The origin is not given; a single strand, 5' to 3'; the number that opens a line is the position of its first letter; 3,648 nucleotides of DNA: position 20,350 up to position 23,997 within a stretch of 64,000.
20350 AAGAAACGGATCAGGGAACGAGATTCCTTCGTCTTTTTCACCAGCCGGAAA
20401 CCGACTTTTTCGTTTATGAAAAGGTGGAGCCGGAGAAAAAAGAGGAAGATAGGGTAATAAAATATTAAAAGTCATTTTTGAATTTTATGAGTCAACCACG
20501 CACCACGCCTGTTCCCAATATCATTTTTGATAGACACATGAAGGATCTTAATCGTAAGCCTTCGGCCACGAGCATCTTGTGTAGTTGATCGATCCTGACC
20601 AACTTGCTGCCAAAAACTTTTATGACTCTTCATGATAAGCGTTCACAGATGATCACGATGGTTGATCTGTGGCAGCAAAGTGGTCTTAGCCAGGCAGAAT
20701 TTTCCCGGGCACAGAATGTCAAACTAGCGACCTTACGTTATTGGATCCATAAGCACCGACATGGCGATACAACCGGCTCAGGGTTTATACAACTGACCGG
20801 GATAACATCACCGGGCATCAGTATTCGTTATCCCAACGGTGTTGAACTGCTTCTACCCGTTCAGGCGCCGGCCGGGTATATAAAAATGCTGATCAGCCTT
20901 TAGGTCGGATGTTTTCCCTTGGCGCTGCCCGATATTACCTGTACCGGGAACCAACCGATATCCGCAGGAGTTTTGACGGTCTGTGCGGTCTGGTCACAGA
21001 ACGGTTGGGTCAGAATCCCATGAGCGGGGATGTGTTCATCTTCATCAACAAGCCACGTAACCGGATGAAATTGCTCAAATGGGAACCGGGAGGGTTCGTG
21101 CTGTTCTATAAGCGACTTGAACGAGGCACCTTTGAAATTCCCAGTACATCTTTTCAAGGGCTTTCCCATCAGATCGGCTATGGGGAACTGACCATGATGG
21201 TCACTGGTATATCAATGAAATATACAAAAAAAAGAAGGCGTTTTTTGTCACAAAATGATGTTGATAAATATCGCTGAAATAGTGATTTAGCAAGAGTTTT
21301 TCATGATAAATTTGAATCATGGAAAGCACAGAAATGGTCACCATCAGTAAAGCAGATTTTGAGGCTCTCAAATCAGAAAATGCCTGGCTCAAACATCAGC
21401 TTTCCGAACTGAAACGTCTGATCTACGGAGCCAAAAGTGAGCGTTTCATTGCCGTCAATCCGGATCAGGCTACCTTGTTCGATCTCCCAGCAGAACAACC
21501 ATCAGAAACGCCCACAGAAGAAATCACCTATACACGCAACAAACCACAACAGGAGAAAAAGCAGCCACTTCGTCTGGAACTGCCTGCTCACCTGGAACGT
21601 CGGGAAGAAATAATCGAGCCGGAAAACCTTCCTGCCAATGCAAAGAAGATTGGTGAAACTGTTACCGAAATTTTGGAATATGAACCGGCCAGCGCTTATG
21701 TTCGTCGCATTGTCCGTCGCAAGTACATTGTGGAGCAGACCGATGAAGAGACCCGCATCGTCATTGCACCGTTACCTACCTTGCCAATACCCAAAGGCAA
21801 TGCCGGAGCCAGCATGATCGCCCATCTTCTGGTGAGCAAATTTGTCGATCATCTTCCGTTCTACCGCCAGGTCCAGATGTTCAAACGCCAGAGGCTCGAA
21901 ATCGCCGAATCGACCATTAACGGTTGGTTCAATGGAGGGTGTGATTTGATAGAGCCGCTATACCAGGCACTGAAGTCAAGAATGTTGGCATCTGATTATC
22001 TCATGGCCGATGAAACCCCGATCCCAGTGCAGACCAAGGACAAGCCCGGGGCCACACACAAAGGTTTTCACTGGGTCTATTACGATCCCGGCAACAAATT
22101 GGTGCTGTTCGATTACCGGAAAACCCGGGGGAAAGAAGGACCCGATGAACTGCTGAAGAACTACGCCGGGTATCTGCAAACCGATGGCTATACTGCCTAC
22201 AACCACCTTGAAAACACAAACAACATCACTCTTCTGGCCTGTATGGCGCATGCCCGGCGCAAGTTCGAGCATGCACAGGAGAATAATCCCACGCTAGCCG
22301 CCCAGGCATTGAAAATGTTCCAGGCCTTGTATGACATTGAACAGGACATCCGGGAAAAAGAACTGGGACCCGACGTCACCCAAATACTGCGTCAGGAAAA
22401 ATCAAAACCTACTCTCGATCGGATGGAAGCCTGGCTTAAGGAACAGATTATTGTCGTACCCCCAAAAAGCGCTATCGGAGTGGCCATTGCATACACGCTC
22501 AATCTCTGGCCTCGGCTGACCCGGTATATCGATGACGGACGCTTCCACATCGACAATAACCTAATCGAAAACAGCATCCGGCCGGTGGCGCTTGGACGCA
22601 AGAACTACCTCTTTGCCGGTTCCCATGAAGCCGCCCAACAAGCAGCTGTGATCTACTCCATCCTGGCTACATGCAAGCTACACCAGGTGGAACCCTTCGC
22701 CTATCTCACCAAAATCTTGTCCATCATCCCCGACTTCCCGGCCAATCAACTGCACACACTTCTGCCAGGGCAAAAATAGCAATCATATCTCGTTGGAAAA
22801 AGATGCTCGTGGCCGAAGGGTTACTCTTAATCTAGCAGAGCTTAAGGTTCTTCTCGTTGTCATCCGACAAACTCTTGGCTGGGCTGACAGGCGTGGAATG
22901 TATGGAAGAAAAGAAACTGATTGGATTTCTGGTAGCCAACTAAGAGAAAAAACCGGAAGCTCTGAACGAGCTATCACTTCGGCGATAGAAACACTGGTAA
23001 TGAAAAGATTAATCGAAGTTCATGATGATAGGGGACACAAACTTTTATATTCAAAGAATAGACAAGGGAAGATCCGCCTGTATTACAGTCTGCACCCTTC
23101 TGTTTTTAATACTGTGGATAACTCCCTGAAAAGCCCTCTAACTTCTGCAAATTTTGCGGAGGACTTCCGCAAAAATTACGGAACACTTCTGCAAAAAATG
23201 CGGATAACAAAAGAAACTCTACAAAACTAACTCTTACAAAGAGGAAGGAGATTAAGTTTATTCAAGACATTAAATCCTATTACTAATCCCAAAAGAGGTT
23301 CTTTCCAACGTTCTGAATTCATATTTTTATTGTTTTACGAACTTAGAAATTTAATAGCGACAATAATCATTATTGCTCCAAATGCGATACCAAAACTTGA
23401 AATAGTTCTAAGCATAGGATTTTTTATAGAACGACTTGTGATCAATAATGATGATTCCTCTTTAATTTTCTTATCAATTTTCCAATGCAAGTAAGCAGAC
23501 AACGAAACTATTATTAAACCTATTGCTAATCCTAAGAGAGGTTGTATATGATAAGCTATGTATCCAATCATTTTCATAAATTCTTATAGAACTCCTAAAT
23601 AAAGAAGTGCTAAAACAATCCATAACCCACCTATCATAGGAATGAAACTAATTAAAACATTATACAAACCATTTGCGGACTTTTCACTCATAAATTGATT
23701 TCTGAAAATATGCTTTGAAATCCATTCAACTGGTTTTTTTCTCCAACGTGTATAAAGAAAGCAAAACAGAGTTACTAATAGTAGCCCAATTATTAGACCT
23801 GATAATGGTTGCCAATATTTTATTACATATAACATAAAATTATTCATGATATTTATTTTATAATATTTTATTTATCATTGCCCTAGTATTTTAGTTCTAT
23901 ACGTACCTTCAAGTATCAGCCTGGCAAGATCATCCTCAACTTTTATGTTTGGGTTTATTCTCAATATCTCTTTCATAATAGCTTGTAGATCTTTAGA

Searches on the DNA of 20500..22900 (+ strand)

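Call 56: search_dna_similar(query=window:20500-22900:+, collection=plasmids, mode=near, max_rows=10)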
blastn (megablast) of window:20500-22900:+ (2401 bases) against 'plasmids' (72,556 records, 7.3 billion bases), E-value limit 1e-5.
No match.

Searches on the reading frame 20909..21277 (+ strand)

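Call 9: search_protein_families(library=pfam, proteins=[window:20909-21277:+], max_evalue=0.01)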
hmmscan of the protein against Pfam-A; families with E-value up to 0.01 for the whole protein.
window:20909-21277:+ (122 aa): 1 family
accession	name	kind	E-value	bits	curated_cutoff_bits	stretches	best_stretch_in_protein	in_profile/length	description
PF05717.18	TnpB_IS66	-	4.8e-31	107.1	26.6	1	8-106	2-99/101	IS66 Orf2 like protein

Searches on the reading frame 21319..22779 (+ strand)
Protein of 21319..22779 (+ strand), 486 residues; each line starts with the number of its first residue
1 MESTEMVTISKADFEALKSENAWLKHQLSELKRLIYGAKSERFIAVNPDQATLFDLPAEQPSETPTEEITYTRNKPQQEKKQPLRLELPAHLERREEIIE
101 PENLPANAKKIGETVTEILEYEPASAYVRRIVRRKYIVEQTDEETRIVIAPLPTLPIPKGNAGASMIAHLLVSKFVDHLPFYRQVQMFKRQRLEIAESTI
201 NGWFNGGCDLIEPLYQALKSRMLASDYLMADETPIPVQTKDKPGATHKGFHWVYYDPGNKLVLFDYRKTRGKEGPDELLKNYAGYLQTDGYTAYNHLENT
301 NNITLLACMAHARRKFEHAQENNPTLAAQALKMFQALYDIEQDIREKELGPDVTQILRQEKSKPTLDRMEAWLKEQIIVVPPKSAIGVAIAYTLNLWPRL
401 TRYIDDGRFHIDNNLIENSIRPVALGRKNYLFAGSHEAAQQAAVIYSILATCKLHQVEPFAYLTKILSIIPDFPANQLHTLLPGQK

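Call 5: search_protein_families(library=pfam, proteins=[window:21319-22779:+], max_evalue=0.1)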
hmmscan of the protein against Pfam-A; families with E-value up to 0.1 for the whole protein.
window:21319-22779:+ (486 aa): 6 families
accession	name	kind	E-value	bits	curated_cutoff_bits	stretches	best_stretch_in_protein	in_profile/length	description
PF03050.20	DDE_Tnp_IS66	-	7.3e-95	318.1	23.1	1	159-440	1-283/284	Transposase IS66 family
PF13007.12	LZ_Tnp_IS66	-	1.1e-13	52.1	22.9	1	23-96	1-70/71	Transposase C of IS166 homeodomain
PF13817.11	DDE_Tnp_IS66_C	-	8.7e-11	42.3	30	1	447-483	1-38/39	IS66 C-terminal element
PF13005.12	zf-IS66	-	0.00019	22.2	27.3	1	109-136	12-40/46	zinc-finger binding domain of transposase IS66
PF02183.23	HALZ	-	0.0077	16.8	28.1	1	11-33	18-40/43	Homeobox associated leucine zipper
PF25708.1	Phage_T7_Gp5_9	-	0.01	16.2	24.5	1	4-28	3-26/46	Phage T7 gp5.9 RecBCD inhibitor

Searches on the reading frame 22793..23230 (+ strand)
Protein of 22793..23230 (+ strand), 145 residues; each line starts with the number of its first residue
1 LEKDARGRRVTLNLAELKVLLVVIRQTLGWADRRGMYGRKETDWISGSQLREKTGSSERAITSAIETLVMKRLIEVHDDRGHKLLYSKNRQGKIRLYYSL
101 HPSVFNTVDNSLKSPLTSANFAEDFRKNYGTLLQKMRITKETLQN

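Call 5: search_protein_families(library=pfam, proteins=[window:22793-23230:+], max_evalue=0.1)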
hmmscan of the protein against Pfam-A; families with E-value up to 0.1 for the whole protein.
window:22793-23230:+ (145 aa): 4 families
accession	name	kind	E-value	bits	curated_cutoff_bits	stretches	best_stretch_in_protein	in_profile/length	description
PF04492.19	Phage_rep_O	-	1.5e-06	29.1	28.7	1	10-76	23-81/95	Bacteriophage replication protein O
PF08279.18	HTH_11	-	0.014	15.7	25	1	41-71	13-42/55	HTH domain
PF03428.19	RP-C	-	0.025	14.8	24.4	1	44-96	71-123/175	Replication protein C N-terminal domain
PF12802.13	MarR_2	-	0.065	13.8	27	0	40-83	17-59/61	MarR family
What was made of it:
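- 22973..23240 (+): Left copy of the 268-nt direct repeat that brackets the four-gene cassette. It overlaps the 3' part of the Phage_rep_O-like ORF 22793-23230 (call 5).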

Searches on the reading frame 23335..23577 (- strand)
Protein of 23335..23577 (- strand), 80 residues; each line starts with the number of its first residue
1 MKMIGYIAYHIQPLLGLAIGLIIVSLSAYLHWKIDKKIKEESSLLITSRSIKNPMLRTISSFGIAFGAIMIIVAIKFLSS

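Call 5: search_protein_families(library=pfam, proteins=[window:23335-23577:-], max_evalue=0.1)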
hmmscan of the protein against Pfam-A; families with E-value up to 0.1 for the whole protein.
window:23335-23577:- (80 aa): 1 family
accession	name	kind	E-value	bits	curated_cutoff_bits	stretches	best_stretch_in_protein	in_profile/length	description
PF11431.13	Transport_MerF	-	0.012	15.9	24.3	1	3-29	16-42/45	Membrane transport protein MerF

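Call 6: search_protein_families(library=ncbifam, proteins=[window:23335-23577:-], max_evalue=0.1)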
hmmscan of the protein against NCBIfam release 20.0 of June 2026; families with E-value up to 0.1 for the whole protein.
window:23335-23577:- (80 aa): 0 families

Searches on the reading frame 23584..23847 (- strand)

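Call 5: search_protein_families(library=pfam, proteins=[window:23584-23847:-], max_evalue=0.1)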
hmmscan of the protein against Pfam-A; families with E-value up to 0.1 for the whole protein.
window:23584-23847:- (87 aa): 1 family
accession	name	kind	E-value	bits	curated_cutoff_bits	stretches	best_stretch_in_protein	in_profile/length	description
PF03208.24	PRA1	-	0.0037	17.3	30.1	1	5-87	49-124/143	PRA1 family protein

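Call 6: search_protein_families(library=ncbifam, proteins=[window:23584-23847:-], max_evalue=0.1)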
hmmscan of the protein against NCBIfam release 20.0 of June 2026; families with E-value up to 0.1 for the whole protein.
window:23584-23847:- (87 aa): 2 families
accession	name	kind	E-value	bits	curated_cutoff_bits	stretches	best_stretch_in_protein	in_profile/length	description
NF007484.0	PRK10077.1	equivalog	0.023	13.5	608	1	18-71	165-216/480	D-xylose transporter XylE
TIGR01167.1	LPXTG_anchor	domain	0.097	13.4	15.9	1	17-38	13-34/34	LPXTG cell wall anchor domain-containing protein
